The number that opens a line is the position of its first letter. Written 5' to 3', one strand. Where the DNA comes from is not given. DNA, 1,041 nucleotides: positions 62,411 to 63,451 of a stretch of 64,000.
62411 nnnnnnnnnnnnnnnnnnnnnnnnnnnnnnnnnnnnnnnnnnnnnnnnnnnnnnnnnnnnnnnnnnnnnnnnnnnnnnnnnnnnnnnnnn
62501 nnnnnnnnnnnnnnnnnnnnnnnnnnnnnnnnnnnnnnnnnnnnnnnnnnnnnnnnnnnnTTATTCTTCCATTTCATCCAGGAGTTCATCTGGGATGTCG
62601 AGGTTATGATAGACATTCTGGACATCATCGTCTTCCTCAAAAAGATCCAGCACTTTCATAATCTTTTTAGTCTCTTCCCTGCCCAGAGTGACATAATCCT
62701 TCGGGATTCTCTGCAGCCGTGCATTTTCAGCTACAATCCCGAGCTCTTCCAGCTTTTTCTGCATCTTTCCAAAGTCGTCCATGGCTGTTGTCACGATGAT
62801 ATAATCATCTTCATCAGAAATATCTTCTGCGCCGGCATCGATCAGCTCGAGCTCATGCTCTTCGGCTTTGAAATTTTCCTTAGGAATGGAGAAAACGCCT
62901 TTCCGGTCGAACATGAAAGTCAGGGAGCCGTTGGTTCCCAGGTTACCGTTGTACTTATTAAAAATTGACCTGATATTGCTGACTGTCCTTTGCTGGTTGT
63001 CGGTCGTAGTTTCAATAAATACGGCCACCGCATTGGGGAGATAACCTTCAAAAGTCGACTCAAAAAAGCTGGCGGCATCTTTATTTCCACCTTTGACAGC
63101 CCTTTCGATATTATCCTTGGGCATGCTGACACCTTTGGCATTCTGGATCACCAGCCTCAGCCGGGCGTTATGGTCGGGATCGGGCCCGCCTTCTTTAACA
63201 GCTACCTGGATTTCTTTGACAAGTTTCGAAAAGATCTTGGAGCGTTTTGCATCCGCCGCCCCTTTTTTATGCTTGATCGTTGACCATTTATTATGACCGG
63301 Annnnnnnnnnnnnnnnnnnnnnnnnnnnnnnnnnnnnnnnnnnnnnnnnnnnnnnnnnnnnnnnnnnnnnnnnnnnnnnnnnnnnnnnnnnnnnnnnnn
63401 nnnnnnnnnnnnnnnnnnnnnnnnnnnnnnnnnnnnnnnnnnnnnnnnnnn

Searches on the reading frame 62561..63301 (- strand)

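Call 68: search_protein_families(library=pfam, proteins=[window:62561-63301:-], max_evalue=0.00001)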
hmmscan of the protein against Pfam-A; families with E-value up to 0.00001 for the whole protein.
window:62561-63301:- (246 aa): 2 families
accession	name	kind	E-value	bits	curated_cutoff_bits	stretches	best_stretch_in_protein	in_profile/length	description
PF01709.26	Transcrip_reg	-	1.9e-52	177.7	27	1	81-234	3-160/160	TACO1/YebC second and third domain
PF20772.2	TACO1_YebC_N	-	5.2e-34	117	36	1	4-73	1-71/73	TACO1/YebC protein N-terminal domain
